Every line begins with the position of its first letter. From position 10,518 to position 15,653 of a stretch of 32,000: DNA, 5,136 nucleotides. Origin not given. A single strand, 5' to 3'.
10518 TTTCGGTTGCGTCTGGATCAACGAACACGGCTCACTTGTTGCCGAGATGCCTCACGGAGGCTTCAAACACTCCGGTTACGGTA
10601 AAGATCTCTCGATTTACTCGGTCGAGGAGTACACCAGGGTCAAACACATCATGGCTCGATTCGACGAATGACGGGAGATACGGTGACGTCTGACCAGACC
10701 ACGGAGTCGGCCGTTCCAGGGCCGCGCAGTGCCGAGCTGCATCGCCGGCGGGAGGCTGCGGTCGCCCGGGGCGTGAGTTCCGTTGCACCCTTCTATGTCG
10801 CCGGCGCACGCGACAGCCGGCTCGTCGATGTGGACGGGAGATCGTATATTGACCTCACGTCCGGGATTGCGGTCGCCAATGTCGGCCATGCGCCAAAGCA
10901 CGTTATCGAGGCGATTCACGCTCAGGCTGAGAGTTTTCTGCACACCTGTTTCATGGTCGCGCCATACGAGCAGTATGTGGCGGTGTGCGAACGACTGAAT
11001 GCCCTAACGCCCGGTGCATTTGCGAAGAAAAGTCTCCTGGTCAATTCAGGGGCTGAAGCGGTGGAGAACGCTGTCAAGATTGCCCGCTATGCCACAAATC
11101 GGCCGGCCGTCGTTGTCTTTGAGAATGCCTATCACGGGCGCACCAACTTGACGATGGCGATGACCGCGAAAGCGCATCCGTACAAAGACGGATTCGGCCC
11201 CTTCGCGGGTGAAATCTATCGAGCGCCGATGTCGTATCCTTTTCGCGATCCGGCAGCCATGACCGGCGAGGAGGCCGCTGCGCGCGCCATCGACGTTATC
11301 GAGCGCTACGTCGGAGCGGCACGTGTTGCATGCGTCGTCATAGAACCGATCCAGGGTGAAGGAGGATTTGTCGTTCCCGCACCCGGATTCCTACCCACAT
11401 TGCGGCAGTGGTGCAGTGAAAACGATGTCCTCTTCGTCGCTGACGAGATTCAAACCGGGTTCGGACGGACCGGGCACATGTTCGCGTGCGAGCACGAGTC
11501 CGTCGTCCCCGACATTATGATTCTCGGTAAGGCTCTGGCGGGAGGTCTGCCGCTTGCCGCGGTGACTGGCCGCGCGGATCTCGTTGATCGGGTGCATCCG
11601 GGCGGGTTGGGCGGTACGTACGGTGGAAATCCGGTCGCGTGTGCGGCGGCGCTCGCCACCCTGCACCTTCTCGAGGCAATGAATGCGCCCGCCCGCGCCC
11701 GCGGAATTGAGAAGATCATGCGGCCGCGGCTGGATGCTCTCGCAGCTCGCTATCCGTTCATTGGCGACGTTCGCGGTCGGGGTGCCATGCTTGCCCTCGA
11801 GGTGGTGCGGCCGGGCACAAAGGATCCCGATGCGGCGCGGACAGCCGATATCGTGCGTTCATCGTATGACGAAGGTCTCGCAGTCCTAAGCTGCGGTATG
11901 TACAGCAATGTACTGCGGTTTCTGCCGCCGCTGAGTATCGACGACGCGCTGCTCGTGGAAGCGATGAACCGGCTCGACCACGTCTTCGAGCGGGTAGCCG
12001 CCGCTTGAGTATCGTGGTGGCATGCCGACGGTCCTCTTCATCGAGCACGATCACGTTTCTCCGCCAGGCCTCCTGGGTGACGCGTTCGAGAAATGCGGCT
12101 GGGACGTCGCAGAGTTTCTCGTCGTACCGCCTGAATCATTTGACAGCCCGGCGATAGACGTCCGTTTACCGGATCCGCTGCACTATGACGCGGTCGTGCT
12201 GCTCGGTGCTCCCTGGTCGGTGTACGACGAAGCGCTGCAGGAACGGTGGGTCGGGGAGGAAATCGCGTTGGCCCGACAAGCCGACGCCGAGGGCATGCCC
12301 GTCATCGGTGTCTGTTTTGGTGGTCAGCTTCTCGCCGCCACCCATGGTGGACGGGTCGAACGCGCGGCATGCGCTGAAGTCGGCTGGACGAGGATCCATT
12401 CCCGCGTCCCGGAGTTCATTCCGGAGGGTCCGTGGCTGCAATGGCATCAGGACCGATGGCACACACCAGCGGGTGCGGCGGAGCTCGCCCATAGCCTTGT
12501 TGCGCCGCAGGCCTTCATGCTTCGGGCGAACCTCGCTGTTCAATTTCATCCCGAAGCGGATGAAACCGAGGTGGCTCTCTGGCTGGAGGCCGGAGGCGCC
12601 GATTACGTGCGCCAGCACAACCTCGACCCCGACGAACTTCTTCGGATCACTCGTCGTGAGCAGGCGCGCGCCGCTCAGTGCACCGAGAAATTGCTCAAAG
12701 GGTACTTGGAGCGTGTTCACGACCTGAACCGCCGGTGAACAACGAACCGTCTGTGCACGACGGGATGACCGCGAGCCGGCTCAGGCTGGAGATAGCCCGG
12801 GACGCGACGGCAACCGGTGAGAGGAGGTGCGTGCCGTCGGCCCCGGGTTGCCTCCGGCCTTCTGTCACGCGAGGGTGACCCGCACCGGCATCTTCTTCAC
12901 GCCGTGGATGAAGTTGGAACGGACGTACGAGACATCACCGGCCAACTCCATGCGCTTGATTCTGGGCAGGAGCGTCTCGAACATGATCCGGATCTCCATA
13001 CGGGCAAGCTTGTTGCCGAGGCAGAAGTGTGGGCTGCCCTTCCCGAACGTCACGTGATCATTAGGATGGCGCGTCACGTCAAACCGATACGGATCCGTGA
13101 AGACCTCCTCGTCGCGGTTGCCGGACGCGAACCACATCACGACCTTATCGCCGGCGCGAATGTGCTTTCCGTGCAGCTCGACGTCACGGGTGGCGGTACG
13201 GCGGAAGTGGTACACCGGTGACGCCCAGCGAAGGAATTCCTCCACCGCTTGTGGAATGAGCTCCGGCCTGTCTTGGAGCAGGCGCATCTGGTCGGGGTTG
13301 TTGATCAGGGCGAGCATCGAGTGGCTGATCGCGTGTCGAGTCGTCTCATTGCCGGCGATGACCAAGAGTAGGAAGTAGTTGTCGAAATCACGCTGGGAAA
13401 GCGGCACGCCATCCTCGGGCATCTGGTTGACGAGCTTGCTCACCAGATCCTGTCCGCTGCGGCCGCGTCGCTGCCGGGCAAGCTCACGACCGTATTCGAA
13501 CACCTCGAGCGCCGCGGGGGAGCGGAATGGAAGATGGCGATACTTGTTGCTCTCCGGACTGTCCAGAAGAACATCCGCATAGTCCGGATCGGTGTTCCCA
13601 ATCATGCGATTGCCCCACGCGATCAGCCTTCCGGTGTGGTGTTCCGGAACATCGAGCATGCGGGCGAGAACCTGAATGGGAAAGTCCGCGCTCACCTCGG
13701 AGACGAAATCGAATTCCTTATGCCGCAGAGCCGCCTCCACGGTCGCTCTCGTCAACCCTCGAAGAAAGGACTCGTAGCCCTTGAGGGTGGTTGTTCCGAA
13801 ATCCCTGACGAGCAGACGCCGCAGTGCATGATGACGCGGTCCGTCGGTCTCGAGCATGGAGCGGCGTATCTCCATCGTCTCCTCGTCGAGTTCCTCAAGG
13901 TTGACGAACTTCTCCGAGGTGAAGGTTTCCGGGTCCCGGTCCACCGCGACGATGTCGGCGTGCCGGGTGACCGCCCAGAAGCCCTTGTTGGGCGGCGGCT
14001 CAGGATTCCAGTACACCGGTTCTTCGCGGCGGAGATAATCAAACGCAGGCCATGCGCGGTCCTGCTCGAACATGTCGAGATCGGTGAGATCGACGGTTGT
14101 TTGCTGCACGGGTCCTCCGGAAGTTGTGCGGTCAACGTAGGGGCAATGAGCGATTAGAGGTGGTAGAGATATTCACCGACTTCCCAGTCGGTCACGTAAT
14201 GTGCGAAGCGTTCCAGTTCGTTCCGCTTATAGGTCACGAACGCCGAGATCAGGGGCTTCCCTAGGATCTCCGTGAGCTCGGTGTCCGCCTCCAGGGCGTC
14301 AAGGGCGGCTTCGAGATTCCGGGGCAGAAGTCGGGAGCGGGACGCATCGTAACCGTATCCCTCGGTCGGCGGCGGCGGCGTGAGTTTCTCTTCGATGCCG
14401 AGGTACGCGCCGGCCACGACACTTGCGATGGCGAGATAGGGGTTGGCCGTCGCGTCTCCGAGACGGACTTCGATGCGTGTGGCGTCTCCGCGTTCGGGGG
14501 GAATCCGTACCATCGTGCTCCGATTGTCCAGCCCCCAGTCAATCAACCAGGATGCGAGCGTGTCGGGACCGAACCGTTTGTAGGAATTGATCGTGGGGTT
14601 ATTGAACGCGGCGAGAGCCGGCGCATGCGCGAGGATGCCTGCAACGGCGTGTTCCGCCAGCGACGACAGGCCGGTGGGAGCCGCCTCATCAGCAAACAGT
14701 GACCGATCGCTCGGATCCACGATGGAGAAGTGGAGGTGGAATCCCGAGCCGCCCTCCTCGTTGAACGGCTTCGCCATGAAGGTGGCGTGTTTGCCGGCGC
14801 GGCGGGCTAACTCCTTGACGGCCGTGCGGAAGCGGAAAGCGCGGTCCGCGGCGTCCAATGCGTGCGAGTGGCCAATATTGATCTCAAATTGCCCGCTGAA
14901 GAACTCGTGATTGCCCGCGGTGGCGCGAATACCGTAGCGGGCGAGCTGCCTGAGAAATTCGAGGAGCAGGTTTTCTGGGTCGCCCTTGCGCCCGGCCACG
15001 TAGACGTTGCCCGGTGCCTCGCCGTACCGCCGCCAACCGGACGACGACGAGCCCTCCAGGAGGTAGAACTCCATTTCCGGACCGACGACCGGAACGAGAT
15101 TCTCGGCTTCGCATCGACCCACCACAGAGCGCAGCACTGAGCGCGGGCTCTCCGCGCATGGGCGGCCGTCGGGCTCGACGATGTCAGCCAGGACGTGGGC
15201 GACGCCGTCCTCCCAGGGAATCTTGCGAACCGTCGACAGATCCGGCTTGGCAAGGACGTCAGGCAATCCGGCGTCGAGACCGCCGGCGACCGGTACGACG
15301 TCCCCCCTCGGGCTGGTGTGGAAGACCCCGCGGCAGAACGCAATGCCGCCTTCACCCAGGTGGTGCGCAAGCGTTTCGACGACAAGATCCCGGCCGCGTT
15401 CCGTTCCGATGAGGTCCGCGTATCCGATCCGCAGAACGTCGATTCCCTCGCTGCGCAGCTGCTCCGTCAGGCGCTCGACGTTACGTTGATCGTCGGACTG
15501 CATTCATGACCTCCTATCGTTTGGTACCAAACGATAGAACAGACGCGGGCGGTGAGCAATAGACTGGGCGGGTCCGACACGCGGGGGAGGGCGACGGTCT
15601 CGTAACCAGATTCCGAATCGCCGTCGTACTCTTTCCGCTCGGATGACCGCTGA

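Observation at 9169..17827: Three related operator-like palindromes overlapping -10 elements define a putative island-wide regulon (candidate MarR sites)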

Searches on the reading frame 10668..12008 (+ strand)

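Call 5: search_protein_families(library=pfam, proteins=[window:10668-12008:+])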
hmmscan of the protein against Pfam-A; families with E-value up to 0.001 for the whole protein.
window:10668-12008:+ (446 aa): 1 family
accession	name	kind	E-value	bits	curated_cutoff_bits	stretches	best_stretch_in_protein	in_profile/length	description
PF00202.27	Aminotran_3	-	5.7e-128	427.5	30.5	1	41-439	10-402/403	Aminotransferase class-III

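Call 10: search_protein_families(library=ncbifam, proteins=[window:10668-12008:+], max_evalue=0.00001)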
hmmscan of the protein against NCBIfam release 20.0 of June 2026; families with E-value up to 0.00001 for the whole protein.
window:10668-12008:+ (446 aa): 69 families (the best 25 are shown)
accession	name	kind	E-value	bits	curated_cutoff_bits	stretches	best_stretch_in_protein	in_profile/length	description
NF004714.0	PRK06058.1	subfamily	4.2e-204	678.3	639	1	9-441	11-445/447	4-aminobutyrate--2-oxoglutarate transaminase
TIGR00700.1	GABAtrnsam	equivalog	8.4e-169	561.6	506.65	1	26-438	1-416/420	4-aminobutyrate--2-oxoglutarate transaminase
NF005376.0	PRK06918.1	equivalog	5.1e-145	483.3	676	1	13-442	9-443/451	4-aminobutyrate--2-oxoglutarate transaminase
NF005692.0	PRK07495.1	equivalog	2.2e-139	464.7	724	1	22-443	4-422/425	4-aminobutyrate--2-oxoglutarate transaminase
NF005985.0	PRK08088.1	equivalog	4.4e-137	457.2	713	1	22-443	5-424/426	4-aminobutyrate--2-oxoglutarate transaminase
NF005272.0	PRK06777.1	equivalog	1.1e-126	422.8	725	1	21-440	3-419/421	4-aminobutyrate--2-oxoglutarate transaminase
NF004426.0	PRK05769.1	equivalog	1.9e-121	406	552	1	13-442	9-439/441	acetyl ornithine aminotransferase family protein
NF005993.0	PRK08117.1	subfamily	3.6e-116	388.3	574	1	42-444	27-431/433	aspartate aminotransferase family protein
NF007308.0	PRK09792.1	equivalog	1.5e-115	386.4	747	1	22-439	4-418/421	4-aminobutyrate transaminase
NF049976.1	AmadipTransam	equivalog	2e-109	366.2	650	1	30-442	4-414/416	2-aminoadipate transaminase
NF006368.0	PRK08593.1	equivalog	1.9e-92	310.2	570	1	45-445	31-434/448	aspartate aminotransferase family protein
NF006228.0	PRK08360.1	equivalog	1.8e-90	303.7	608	1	38-444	21-428/443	aspartate aminotransferase family protein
TIGR00707.1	argD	subfamily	2.5e-88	296.5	410.05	1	41-440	10-380/381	acetylornithine/succinylornithine family transaminase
NF002874.0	PRK03244.1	equivalog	1.9e-82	277.2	457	1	38-444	23-396/399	acetylornithine transaminase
NF002325.0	PRK01278.1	subfamily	7.1e-81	271.8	372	1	46-444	19-390/395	acetylornithine transaminase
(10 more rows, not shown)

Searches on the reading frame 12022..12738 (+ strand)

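Call 5: search_protein_families(library=pfam, proteins=[window:12022-12738:+])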
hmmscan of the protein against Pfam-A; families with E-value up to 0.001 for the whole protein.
window:12022-12738:+ (238 aa): 2 families
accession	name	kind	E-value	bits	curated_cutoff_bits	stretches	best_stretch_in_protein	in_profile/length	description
PF00117.34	GATase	-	9.8e-13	48.6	22.8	1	52-183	40-177/190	Glutamine amidotransferase class-I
PF07722.19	Peptidase_C26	-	2.2e-06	28.1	20.5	1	80-118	94-132/219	Peptidase C26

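Call 10: search_protein_families(library=ncbifam, proteins=[window:12022-12738:+], max_evalue=0.00001)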
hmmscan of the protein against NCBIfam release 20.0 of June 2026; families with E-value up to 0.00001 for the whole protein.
window:12022-12738:+ (238 aa): 10 families
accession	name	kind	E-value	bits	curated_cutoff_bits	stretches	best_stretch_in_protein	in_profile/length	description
NF005458.0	PRK07053.1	equivalog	2.6e-31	108.8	250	1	4-233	5-233/234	glutamine amidotransferase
NF005072.0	PRK06490.1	equivalog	1.3e-20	73.5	339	1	3-195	15-203/251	glutamine amidotransferase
NF006562.0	PRK09065.1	equivalog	1.2e-15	57.8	205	1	46-231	48-236/242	glutamine amidotransferase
NF005743.0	PRK07567.1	equivalog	4.7e-14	52.2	264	1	51-126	48-128/245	glutamine amidotransferase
TIGR00888.1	guaA_Nterm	equivalog_domain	3.4e-12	46.2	172.15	1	56-183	43-171/188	glutamine-hydrolyzing GMP synthase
NF000848.1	PRK00074.1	equivalog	1.5e-10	40.3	400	1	55-183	42-174/512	glutamine-hydrolyzing GMP synthase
NF001975.0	PRK00758.1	equivalog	9.7e-09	35.1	198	1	89-183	66-169/185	GMP synthase subunit A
NF004212.0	PRK05665.1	equivalog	6.4e-07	29.4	309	1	54-179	57-188/241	amidotransferase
NF006098.0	PRK08250.1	equivalog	8e-07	28.8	301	1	53-125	44-118/239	glutamine amidotransferase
NF005849.0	PRK07765.1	equivalog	2.1e-06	27.2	308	0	78-117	63-102/219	aminodeoxychorismate/anthranilate synthase component II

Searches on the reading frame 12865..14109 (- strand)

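Call 5: search_protein_families(library=pfam, proteins=[window:12865-14109:-])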
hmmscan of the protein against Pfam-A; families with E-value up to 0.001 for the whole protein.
window:12865-14109:- (414 aa): 1 family
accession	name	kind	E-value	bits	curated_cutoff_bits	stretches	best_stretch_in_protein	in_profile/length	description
PF00067.27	p450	-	2e-26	93.2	22.8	2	284-382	323-430/462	Cytochrome P450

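Call 10: search_protein_families(library=ncbifam, proteins=[window:12865-14109:-], max_evalue=0.00001)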
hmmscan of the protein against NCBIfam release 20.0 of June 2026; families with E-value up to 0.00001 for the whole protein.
window:12865-14109:- (414 aa): 9 families
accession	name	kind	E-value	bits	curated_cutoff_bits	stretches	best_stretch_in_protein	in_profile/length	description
NF041802.1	P450_SolI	exception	7.5e-58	196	850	1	11-409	24-420/424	solanimycin biosynthesis cytochrome P450 SolI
NF041177.1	Cyp119_Thmprot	equivalog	2.1e-51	174.8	680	1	22-411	4-366/368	cytochrome P450 Cyp119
TIGR04538.1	P450_cycloAA_1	subfamily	3.4e-43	148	500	1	19-398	11-380/395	cytochrome P450, cyclodipeptide synthase-associated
TIGR04515.1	P450_rel_GT_act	subfamily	7.1e-41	140.8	343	1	43-409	52-385/386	P450-derived glycosyltransferase activator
TIGR04458.1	CYP450_TxtE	equivalog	1.6e-34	119.3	500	1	19-408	13-399/403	4-nitrotryptophan synthase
NF045816.1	PentlenlactSyn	equivalog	2.8e-33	115.2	700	1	87-397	85-379/396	pentalenolactone synthase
NF050147.1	aminopyruv_ApyO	equivalog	9.5e-14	50.9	525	1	206-392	196-400/444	RiPP biosynthesis cytochrome P450 ApyO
NF045812.1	PentlenOxigase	equivalog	2.5e-10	39.8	800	1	220-406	220-432/444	pentalenene oxygenase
NF051859.1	AlbFlvMonOxTrpSyn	equivalog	2.5e-10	39.5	700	1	212-349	230-384/457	bifunctional albaflavenone monooxygenase/terpene synthase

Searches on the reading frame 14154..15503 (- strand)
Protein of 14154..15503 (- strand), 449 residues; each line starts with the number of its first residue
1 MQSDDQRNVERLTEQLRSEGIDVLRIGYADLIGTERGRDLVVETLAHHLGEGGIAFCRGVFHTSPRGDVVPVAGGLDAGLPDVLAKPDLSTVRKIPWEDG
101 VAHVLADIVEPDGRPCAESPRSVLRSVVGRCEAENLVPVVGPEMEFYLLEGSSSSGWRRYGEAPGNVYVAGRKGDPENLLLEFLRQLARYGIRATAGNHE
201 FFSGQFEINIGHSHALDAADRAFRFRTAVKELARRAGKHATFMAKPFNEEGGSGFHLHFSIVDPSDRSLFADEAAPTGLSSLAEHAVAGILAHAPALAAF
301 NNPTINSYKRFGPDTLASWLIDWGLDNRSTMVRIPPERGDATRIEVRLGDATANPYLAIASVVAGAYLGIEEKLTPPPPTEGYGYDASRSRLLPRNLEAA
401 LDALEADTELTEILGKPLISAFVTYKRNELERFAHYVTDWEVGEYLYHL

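Call 5: search_protein_families(library=pfam, proteins=[window:14154-15503:-])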
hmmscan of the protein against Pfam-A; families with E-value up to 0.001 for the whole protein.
window:14154-15503:- (449 aa): 1 family
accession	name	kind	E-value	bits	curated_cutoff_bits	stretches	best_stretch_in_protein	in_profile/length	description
PF00120.29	Gln-synt_C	-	1.4e-97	327.2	24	1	119-445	3-344/344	Glutamine synthetase, catalytic domain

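Call 10: search_protein_families(library=ncbifam, proteins=[window:14154-15503:-], max_evalue=0.00001)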
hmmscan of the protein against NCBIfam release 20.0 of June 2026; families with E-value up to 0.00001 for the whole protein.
window:14154-15503:- (449 aa): 5 families
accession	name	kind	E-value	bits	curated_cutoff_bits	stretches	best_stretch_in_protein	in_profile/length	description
TIGR00653.1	GlnA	equivalog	4.7e-85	286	429.15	2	181-446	188-461/462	type I glutamate--ammonia ligase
TIGR03105.1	gln_synth_III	equivalog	6e-85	285.4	469.6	1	14-446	3-434/435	type III glutamate--ammonia ligase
NF045547.1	GGputSyn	equivalog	1.5e-81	274.4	650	1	10-441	3-438/438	gamma-glutamylputrescine synthetase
NF007006.0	PRK09469.1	equivalog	7.6e-38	130.3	845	1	190-437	203-458/469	glutamate--ammonia ligase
NF041605.1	gln_syn_GlnII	equivalog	5.3e-09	35.6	500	1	103-360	71-322/333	glutamine synthetase GlnII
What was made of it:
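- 12865..15503 (-): Unit 2: glutamine-synthetase-like ligase 14154-15503 and cytochrome P450 12865-14109. NCBIfam gamma-glutamylputrescine-synthetase model below cut-off (call 10).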
